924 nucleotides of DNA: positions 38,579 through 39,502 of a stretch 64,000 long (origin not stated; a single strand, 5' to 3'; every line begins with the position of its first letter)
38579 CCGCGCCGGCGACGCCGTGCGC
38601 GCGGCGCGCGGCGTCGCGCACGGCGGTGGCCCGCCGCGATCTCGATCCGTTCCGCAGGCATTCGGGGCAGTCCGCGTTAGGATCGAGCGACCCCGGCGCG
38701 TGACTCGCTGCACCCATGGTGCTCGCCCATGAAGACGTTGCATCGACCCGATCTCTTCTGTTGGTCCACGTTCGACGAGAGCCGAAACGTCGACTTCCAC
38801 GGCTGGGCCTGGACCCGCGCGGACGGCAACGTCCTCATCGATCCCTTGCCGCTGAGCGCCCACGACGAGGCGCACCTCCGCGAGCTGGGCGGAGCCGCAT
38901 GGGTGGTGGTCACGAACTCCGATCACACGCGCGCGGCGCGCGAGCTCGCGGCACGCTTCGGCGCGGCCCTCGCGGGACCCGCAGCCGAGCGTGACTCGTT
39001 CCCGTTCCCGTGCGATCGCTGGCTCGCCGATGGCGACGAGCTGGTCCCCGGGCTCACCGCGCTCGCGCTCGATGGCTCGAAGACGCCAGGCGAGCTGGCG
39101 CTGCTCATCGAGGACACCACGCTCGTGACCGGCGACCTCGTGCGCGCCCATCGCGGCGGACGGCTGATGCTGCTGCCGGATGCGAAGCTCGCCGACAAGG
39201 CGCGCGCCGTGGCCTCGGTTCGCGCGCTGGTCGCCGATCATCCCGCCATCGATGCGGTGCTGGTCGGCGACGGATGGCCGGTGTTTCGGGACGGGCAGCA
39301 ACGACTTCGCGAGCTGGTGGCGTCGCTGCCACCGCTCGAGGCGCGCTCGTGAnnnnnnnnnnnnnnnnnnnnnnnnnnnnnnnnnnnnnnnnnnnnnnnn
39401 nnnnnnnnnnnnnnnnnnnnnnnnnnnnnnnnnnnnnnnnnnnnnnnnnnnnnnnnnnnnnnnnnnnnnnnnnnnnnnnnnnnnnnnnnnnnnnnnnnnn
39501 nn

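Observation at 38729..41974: Translationally coupled four-gene operon: MBL hydrolase, pentapeptide-repeat protein, MBL hydrolase, esterase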

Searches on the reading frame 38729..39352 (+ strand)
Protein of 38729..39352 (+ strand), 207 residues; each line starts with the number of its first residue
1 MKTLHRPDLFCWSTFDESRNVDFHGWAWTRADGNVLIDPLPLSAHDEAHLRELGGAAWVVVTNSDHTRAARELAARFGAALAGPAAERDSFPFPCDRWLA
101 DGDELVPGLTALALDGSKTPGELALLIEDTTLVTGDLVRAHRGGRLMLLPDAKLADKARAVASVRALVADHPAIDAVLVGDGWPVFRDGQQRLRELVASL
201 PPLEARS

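Call 4: search_protein_families(library=pfam, proteins=[window:38729-39352:+], max_evalue=0.01)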
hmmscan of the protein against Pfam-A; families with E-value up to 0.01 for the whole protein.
window:38729-39352:+ (207 aa): 1 family
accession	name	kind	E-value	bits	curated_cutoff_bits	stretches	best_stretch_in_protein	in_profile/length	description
PF14597.12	Lactamase_B_5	-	4.7e-92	307.4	28.4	1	1-200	1-199/199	Metallo-beta-lactamase superfamily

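Call 5: search_protein_families(library=ncbifam, proteins=[window:38729-39352:+], max_evalue=0.01)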
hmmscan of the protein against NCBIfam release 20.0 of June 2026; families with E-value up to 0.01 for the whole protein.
window:38729-39352:+ (207 aa): 0 families

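Call 6: search_solved_structures(query=window:38729-39352:+, max_evalue=0.01, show_alignments=1)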
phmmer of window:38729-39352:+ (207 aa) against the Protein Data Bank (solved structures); distinct sequences matched with E-value up to 0.01: 2.
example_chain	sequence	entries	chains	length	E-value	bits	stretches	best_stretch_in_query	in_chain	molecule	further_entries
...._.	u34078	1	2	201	3.8e-85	288.3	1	1-200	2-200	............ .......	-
2xf4_A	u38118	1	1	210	0.00051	23.2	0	65-142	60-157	HYDROXYACYLGLUTATHIONE HYDROLASE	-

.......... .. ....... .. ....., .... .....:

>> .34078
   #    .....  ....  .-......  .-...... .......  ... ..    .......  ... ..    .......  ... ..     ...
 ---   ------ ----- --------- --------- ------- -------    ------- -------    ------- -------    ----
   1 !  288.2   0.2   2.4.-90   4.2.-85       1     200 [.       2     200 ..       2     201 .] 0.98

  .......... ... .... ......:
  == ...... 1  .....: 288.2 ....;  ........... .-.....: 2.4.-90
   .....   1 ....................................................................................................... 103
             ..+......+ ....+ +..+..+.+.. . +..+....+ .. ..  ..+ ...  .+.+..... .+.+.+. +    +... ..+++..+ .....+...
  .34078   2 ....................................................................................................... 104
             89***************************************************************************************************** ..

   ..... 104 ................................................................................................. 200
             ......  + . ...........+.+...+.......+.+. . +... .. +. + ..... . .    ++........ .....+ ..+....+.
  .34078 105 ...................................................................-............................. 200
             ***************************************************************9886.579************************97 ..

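Call 10: find_homologous_proteins(query=window:38729-39352:+, max_evalue=1e-10)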
Query window:38729-39352:+ (207 aa): 3149 proteins with E <= 1e-10 among 7863 candidates; the best 120 are listed.
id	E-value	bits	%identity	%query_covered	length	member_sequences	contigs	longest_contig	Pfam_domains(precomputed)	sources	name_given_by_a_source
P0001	4.6e-126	437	92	100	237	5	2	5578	PF14597.13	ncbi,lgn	-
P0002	3.3e-110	385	81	100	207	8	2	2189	PF14597.13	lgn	-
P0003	3.3e-109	382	82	100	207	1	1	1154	PF14597.13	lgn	-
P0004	1.5e-107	376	82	98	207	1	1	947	PF14597.13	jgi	jgi:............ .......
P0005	2.3e-105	369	80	97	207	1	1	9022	PF14597.13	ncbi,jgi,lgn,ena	-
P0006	1.8e-104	366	80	99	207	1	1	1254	PF14597.13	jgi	jgi:glyoxylase-like metal-dependent hydrolase (beta-lactamase superfamily II)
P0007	1.6e-97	344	79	97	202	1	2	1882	PF14597.13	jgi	jgi:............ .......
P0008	7.8e-96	338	78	97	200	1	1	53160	PF14597.13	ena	-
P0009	1.6e-95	337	77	97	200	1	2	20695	PF14597.13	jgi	jgi:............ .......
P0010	9.6e-94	331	75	97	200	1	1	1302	PF14597.13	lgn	-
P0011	1.8e-92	327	75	96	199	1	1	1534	PF14597.13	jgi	jgi:glyoxylase-like metal-dependent hydrolase (beta-lactamase superfamily II)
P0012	1.3e-91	324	73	96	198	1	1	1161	PF14597.13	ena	-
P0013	4.0e-91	323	72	97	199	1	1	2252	PF14597.13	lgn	-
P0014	4.7e-91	322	72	97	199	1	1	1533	PF14597.13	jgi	jgi:glyoxylase-like metal-dependent hydrolase (beta-lactamase superfamily II)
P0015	5.8e-91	322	72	97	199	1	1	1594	PF14597.13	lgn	-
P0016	7.4e-91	322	74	97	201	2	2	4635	PF14597.13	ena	-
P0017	8.2e-91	322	72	97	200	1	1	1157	PF14597.13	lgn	-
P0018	1.5e-90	321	74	97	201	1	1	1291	PF14597.13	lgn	-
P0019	1.6e-90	321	74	96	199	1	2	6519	PF14597.13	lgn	-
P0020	1.6e-90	321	76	93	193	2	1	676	PF14597.13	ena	-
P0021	2.1e-90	320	74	92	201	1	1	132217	PF14597.13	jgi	jgi:glyoxylase-like metal-dependent hydrolase (beta-lactamase superfamily II)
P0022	2.4e-90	320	76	95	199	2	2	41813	PF14597.13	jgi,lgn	-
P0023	5.2e-90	319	72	97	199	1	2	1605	PF14597.13,PF00753.34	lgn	-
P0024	5.2e-90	319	72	96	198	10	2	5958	PF14597.13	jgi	jgi:glyoxylase-like metal-dependent hydrolase (beta-lactamase superfamily II)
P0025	7.2e-90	319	73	97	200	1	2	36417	PF14597.13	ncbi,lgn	-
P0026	9.1e-90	318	74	97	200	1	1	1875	PF14597.13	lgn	-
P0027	1.3e-89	318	73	96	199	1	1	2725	PF14597.13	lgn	-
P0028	1.5e-89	318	72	97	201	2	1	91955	PF14597.13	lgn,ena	-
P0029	2.1e-89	317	71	97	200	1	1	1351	PF14597.13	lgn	-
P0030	4.2e-89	316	70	97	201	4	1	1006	PF14597.13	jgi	-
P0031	6.6e-89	315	72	97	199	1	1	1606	PF14597.13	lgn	-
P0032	7.7e-89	315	73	98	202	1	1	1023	PF14597.13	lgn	-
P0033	1.1e-88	315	71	97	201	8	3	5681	PF14597.13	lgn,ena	-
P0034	1.2e-88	315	73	98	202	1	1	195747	PF14597.13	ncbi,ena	-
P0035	1.4e-88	314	72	95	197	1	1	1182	PF14597.13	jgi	jgi:Metallo-beta-lactamase superfamily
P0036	2.1e-88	314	72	91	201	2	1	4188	PF14597.13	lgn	-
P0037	2.3e-88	314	72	95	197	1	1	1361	PF14597.13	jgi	jgi:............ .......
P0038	3.2e-88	313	71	95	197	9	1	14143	PF14597.13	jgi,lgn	jgi:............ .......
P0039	3.8e-88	313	72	97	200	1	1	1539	PF14597.13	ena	-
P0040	5.0e-88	313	69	96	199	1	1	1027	PF14597.13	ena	-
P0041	5.1e-88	312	72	95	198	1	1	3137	PF14597.13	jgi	jgi:glyoxylase-like metal-dependent hydrolase (beta-lactamase superfamily II)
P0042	6.5e-88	312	71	95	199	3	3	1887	PF14597.13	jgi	jgi:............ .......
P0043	6.6e-88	312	71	91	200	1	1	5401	PF14597.13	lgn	-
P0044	7.4e-88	312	70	95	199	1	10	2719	PF14597.13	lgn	-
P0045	8.4e-88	312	71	95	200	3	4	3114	PF14597.13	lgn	-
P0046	8.7e-88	312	74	97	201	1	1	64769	PF14597.13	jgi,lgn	-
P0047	9.7e-88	312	71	95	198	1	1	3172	PF14597.13,PF00753.34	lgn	-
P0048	1.0e-87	311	71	96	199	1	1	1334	PF14597.13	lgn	-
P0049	1.1e-87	311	72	96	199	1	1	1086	PF14597.13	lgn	-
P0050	1.1e-87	311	72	97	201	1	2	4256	PF14597.13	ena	-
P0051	1.1e-87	311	69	97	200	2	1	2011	PF14597.13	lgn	-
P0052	1.1e-87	311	71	96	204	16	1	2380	PF14597.13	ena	-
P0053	1.4e-87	311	71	97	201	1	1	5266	PF14597.13,PF00753.34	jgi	jgi:glyoxylase-like metal-dependent hydrolase (beta-lactamase superfamily II)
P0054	1.4e-87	311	71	95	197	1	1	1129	PF14597.13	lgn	-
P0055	1.6e-87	311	70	97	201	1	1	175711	PF14597.13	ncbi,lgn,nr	ncbi:MAG: MBL fold metallo-hydrolase [Pseudomonadota bacterium]|nr:MBL fold metallo-hydrolase [Pseud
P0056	1.9e-87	311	72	97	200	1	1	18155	PF14597.13,PF00753.34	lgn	-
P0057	1.9e-87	311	73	91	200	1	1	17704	PF14597.13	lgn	-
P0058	1.9e-87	311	71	95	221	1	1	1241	PF14597.13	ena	-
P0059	2.6e-87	310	71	96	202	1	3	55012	PF14597.13,PF00753.34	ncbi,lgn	-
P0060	4.8e-87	309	70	95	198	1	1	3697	PF14597.13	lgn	-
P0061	5.0e-87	309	70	95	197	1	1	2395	PF14597.13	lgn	-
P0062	5.9e-87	309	71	98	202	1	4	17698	PF14597.13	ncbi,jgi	jgi:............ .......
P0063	6.1e-87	309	68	95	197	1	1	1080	PF14597.13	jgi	jgi:Metallo-beta-lactamase superfamily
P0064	6.2e-87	309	71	97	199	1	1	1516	PF14597.13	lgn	-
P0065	7.5e-87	309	69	97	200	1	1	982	PF14597.13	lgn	-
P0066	7.7e-87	309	67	96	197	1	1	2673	PF14597.13,PF00753.34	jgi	-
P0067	8.5e-87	309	69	96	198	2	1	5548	PF14597.13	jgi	jgi:glyoxylase-like metal-dependent hydrolase (beta-lactamase superfamily II)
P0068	9.4e-87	308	68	97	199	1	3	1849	PF14597.13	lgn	-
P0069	9.6e-87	308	72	97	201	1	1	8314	PF14597.13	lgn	-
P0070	1.0e-86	308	74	97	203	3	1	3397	PF14597.13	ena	-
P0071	1.0e-86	308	71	95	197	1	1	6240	PF14597.13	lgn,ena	-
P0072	1.0e-86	308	70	95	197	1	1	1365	PF14597.13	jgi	jgi:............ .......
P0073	1.0e-86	308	69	97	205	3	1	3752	PF14597.13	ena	-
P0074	1.1e-86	308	70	97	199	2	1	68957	PF14597.13,PF00753.34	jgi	jgi:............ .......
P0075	1.1e-86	308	72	97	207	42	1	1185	PF14597.13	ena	-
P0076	1.2e-86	308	70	95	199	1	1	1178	PF14597.13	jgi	-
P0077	1.2e-86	308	68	93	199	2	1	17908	PF14597.13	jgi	jgi:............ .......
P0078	1.2e-86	308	73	97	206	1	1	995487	PF14597.13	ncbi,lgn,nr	ncbi:MAG: MBL fold metallo-hydrolase [Alphaproteobacteria bacterium]|nr:MBL fold metallo-hydrolase [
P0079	1.4e-86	308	70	97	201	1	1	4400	PF14597.13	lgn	-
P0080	1.6e-86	308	70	97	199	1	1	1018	PF14597.13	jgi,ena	-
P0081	1.6e-86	308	70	97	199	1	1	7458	PF14597.13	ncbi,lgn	-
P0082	1.7e-86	308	71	96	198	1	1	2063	PF14597.13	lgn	-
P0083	1.9e-86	307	71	97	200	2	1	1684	PF14597.13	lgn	-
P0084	2.0e-86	307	72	91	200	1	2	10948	PF14597.13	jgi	jgi:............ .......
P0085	2.4e-86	307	71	97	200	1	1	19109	PF14597.13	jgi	jgi:glyoxylase-like metal-dependent hydrolase (beta-lactamase superfamily II)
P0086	2.4e-86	307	70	97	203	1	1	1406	PF14597.13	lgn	-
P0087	2.5e-86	307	70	97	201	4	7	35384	PF14597.13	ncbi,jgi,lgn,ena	-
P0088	2.6e-86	307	71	97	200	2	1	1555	PF14597.13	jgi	jgi:glyoxylase-like metal-dependent hydrolase (beta-lactamase superfamily II)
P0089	2.8e-86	307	72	97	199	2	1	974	PF14597.13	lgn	-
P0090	4.0e-86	306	69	97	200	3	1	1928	PF14597.13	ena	-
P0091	4.4e-86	306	69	97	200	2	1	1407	PF14597.13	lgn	-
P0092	5.2e-86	306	69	99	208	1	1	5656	PF14597.13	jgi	jgi:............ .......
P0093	5.5e-86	306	72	97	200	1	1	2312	PF14597.13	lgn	-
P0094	5.7e-86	306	70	95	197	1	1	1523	PF14597.13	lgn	-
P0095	6.3e-86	306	70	95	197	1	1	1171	PF14597.13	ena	-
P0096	7.6e-86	305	70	97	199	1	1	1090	PF14597.13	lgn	-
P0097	7.8e-86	305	70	97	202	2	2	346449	PF14597.13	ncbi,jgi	jgi:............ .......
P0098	8.1e-86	305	69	95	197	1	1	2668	PF14597.13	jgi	jgi:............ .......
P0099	8.2e-86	305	71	97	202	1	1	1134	PF14597.13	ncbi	-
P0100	8.4e-86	305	71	95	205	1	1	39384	PF14597.13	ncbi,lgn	-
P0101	8.6e-86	305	70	97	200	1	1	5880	PF14597.13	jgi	jgi:glyoxylase-like metal-dependent hydrolase (beta-lactamase superfamily II)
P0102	9.1e-86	305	69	95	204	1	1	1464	PF14597.13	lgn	-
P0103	9.8e-86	305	72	97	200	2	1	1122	PF14597.13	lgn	-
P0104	1.1e-85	305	70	97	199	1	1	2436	PF14597.13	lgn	-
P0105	1.1e-85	305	70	97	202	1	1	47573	PF14597.13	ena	-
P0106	1.1e-85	305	70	96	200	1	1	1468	PF14597.13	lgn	-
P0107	1.1e-85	305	71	95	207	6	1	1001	PF14597.13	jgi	jgi:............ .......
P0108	1.3e-85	305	69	97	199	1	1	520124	PF14597.13,PF00753.34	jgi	jgi:glyoxylase-like metal-dependent hydrolase (beta-lactamase superfamily II)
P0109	1.3e-85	305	71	95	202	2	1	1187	PF14597.13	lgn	-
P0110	1.3e-85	305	69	97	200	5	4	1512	PF14597.13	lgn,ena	-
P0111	1.4e-85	304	71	97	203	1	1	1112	PF14597.13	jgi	jgi:glyoxylase-like metal-dependent hydrolase (beta-lactamase superfamily II)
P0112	1.5e-85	304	71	95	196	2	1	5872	PF14597.13,PF00753.34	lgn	-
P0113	1.5e-85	304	73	97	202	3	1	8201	PF14597.13,PF00753.34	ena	-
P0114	1.9e-85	304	70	97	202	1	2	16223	PF14597.13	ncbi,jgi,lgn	jgi:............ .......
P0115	1.9e-85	304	72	97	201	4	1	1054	PF14597.13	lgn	-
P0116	2.0e-85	304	67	93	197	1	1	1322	PF14597.13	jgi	jgi:glyoxylase-like metal-dependent hydrolase (beta-lactamase superfamily II)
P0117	2.3e-85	304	68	95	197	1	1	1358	PF14597.13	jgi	jgi:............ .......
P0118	2.5e-85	304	72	97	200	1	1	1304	PF14597.13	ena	-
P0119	2.5e-85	304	68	95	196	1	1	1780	PF14597.13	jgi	jgi:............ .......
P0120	2.8e-85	304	71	97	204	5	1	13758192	PF14597.13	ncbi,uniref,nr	ncbi:MBL fold metallo-hydrolase [Archangium lansingense]|uniref:MBL fold metallo-hydrolase n=1 Tax=A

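Call 11: find_related_loci(query=window:38729-39352:+, collection=genome_contigs, flank=7000)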
Query window:38729-39352:+ (207 aa) in genome_contigs; peptide patterns used: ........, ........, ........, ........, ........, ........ (x = any residue, [..] = any of these).
512 stretches matched a pattern; 285 encode a relative of the query (tblastn E <= 1e-3); the best 80 are kept; 80 distinct loci.
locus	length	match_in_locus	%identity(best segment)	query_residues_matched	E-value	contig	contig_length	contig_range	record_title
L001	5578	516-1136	92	1-207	9e-128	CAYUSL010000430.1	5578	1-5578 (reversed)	MAG TPA_asm: uncultured bacterium isolate binchicken_co118_326 genome assembly, contig: NODE_20194_length_5578_cov_12.33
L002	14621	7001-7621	91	1-207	3e-124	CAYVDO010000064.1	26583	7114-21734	MAG TPA_asm: uncultured bacterium isolate binchicken_co245_204 genome assembly, contig: NODE_1664_length_26583_cov_5.782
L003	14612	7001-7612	85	1-204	7e-116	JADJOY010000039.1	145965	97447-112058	MAG: Deltaproteobacteria bacterium isolate Fred_18-Q3-R57-64_BATAC.269 tig00020885-10-1460010, whole genome shotgun sequ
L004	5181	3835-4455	83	1-207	5e-114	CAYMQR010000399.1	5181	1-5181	MAG TPA_asm: uncultured bacterium isolate SRP173033_co1_392 genome assembly, contig: NODE_45059_length_5181_cov_6.951814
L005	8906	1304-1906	80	1-201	1e-107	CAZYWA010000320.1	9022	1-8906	MAG TPA_asm: uncultured bacterium isolate binchicken_co54_89 genome assembly, contig: NODE_14057_length_9022_cov_6.87074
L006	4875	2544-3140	72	1-200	2e-92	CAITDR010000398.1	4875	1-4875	MAG: uncultured proteobacterium isolate ErkenSummer_bin-5044 genome assembly, contig: bin-5044:398/711, whole genome sho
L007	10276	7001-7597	70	1-200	1e-90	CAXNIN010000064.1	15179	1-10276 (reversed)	MAG: Myxococcota bacterium isolate ME-09jul19-40 genome assembly, contig: ME-09jul19-C5680, whole genome shotgun sequenc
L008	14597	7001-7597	70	1-200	6e-91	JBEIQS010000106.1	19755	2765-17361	MAG: Alphaproteobacteria bacterium isolate Sample-107-S7-bin-184 Sample_107_S7-bin_184-k141_2365739, whole genome shotgu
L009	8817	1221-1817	70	1-200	1e-89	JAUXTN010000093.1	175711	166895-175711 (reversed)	MAG: Pseudomonadota bacterium isolate C13_maxbin.099 C13_k141_167401, whole genome shotgun sequence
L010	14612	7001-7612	68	1-200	2e-87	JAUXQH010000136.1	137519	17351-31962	MAG: Pseudomonadota bacterium isolate C12_concoct.bin.32 C12_k141_528479, whole genome shotgun sequence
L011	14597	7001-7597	69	1-200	4e-87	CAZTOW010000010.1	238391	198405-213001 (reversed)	MAG TPA_asm: uncultured Enterobacterales bacterium isolate SRP323723_co1_89 genome assembly, contig: NODE_28_length_2383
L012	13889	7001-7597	67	1-200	5e-87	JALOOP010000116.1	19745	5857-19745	MAG: Oculatellaceae cyanobacterium Prado106 scaffold_5952, whole genome shotgun sequence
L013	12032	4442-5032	66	1-198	1e-86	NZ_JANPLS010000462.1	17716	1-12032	MAG: Chamaesiphon sp. VAR_48_metabat_403 VAR_48_k141_790581, whole genome shotgun sequence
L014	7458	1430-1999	70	1-191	2e-86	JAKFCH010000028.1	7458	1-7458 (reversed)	MAG: Deltaproteobacteria bacterium isolate LC016 contig-124_14553, whole genome shotgun sequence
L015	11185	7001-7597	69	1-200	4e-86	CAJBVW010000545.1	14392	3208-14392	MAG: uncultured proteobacterium isolate Loc081215-6m_bin-0725 genome assembly, contig: bin-0725:545/611, whole genome sh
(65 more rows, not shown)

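Call 42: find_encoding_contigs(protein=P0009, flank=7000, max_places=2)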
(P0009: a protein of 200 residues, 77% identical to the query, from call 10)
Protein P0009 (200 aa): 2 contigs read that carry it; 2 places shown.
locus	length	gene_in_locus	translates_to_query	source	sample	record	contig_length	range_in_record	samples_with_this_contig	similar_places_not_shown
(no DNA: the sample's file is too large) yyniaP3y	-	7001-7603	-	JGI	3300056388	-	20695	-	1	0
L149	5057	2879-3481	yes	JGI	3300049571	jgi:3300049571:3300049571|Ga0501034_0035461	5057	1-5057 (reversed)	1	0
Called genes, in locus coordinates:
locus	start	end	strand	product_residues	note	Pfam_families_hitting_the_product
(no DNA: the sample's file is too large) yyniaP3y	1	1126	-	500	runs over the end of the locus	PF00069:Pkinase, PF07714:PK_Tyr_Ser-Thr, PF03109:ABC1 (weak)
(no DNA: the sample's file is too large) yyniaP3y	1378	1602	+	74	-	-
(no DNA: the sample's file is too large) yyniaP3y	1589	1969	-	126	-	-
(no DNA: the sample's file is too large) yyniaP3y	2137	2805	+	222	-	PF13521:AAA_28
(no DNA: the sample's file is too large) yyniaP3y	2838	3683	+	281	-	PF02146:SIR2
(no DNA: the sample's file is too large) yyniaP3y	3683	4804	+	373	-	PF09243:Rsm22, PF13489:Methyltransf_23, PF08241:Methyltransf_11 (weak), PF08242:Methyltransf_12, PF13649:Methyltransf_25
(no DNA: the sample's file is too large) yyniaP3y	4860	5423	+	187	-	PF04011:LemA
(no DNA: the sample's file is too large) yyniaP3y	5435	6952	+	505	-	PF00849:PseudoU_synth_2, PF10672:Methyltrans_SAM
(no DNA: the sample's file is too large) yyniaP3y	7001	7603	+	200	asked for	PF14597:Lactamase_B_5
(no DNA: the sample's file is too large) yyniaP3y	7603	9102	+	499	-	-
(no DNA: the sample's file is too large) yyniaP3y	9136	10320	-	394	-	PF01546:Peptidase_M20, PF07687:M20_dimer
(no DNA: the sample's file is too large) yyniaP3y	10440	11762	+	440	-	-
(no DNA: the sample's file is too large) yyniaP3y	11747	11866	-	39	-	-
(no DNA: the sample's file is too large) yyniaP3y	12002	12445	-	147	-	-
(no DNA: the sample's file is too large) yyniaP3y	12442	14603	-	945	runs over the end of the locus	PF07719:TPR_2 (faint), PF13176:TPR_7 (faint), PF13414:TPR_11 (faint), PF14559:TPR_19 (weak), PF23914:TPR_CcmH_CycH, PF13432:TPR_16, PF14559:TPR_19, PF09976:TPR_21 (weak), +6 more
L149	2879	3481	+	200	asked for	PF14597:Lactamase_B_5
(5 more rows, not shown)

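Call 43: find_encoding_contigs(protein=P0022, flank=7000, max_places=2)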
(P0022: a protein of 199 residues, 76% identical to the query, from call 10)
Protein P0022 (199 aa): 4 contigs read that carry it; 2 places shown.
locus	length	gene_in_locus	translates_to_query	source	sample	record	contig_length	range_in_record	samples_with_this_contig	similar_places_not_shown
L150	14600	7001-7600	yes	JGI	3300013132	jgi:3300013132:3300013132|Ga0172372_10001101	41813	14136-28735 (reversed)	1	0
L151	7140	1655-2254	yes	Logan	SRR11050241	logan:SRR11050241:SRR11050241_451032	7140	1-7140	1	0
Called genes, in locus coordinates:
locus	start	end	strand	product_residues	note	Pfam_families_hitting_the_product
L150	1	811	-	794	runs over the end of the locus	PF00270:DEAD (faint), PF06733:DEAD_2 (faint), PF13307:Helicase_C_2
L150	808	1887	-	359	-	PF03033:Glyco_transf_28, PF13579:Glyco_trans_4_4 (weak), PF04101:Glyco_tran_28_C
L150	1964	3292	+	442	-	PF02541:Ppx-GppA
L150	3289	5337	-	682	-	PF13089:PP_kinase_N, PF02503:PP_kinase, PF17941:PP_kinase_C_1, PF13091:PLDc_2 (weak), PF13090:PP_kinase_C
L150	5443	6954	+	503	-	PF00069:Pkinase, PF03109:ABC1 (faint), PF07714:PK_Tyr_Ser-Thr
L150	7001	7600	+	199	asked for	PF14597:Lactamase_B_5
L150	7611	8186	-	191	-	-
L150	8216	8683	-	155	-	PF09835:DUF2062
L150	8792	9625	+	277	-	PF20511:PMI_typeI_cat (faint)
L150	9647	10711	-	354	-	-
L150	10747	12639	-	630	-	PF01839:FG-GAP (faint), PF21348:RGL11_C (faint), PF13517:FG-GAP_3 (weak)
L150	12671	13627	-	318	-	PF00535:Glycos_transf_2, PF13641:Glyco_tranf_2_3 (weak), PF13632:Glyco_trans_2_3 (weak)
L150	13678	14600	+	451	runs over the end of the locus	PF01839:FG-GAP (faint), PF13517:FG-GAP_3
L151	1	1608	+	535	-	?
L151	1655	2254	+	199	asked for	PF14597:Lactamase_B_5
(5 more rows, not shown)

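Call 52: search_protein_families(library=padloc, proteins=[window:38729-39352:+], max_evalue=0.001)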
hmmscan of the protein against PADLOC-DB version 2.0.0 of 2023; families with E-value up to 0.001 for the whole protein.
window:38729-39352:+ (207 aa): 0 families
